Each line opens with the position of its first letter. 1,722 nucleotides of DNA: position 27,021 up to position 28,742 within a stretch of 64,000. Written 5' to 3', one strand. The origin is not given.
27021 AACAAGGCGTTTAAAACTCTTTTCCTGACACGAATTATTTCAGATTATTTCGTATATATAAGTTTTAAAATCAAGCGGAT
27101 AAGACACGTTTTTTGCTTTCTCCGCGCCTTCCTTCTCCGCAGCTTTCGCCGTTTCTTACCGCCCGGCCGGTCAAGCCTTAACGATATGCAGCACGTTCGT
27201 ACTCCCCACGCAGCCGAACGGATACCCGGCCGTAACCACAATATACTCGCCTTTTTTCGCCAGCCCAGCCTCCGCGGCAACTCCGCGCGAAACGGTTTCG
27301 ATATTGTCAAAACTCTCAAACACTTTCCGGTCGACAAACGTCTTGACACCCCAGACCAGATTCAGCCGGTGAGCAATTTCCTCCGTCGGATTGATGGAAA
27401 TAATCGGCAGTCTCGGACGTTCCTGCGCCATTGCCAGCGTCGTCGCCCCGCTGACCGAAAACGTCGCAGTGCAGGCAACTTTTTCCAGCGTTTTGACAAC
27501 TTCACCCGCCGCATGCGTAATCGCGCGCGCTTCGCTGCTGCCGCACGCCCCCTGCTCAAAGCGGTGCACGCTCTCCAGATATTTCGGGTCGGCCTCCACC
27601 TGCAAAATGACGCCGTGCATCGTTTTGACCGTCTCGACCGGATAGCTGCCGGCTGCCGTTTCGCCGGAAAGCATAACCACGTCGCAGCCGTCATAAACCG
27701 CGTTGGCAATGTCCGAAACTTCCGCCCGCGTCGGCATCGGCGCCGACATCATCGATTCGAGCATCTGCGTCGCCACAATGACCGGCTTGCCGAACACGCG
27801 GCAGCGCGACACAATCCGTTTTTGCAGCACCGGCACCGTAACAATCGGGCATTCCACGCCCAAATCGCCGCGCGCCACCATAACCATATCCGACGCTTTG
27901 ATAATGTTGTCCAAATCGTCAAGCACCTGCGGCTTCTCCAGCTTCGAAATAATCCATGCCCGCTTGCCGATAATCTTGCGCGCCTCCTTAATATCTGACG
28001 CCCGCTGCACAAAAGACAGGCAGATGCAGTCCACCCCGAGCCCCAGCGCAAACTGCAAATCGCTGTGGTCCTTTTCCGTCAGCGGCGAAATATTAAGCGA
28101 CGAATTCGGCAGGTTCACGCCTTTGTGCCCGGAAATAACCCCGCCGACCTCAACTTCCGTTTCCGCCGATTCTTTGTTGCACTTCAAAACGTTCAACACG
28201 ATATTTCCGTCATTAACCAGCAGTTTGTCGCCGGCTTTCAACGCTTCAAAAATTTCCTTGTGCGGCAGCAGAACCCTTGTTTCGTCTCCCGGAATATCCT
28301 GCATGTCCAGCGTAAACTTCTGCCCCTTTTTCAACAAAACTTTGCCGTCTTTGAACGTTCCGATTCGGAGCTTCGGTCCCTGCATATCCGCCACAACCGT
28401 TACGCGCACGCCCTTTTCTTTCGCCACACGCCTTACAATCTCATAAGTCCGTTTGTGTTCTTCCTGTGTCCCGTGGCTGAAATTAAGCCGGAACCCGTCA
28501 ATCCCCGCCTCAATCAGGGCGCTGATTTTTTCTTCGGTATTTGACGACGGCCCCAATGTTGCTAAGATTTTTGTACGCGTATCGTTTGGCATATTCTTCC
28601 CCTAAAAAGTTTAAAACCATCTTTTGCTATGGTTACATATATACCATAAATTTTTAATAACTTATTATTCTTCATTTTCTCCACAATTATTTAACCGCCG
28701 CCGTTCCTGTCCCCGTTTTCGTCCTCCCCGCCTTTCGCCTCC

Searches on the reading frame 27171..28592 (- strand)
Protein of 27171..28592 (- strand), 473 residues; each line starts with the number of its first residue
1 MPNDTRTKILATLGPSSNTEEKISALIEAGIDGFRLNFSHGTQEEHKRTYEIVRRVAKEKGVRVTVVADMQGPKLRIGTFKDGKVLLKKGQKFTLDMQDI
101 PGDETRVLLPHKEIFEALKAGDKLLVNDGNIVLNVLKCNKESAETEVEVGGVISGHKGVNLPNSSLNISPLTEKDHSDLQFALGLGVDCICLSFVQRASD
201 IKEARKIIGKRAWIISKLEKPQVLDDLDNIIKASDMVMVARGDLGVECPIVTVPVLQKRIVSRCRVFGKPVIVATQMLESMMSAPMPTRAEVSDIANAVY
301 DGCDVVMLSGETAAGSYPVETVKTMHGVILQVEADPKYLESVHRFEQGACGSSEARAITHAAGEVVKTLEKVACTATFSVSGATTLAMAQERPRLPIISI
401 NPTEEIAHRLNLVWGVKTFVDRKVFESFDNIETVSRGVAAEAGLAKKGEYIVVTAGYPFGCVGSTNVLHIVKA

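Call 70: search_protein_families(library=pfam, proteins=[window:27171-28592:-], max_evalue=0.00001)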
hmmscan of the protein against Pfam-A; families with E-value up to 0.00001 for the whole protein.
window:27171-28592:- (473 aa): 2 families
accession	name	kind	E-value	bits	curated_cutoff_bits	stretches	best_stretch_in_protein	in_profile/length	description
PF00224.27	PK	-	4.4e-113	378.1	30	1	6-322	3-328/328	Pyruvate kinase, barrel domain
PF02887.21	PK_C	-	4.2e-25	88.5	28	1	357-471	2-114/114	Pyruvate kinase, alpha/beta domain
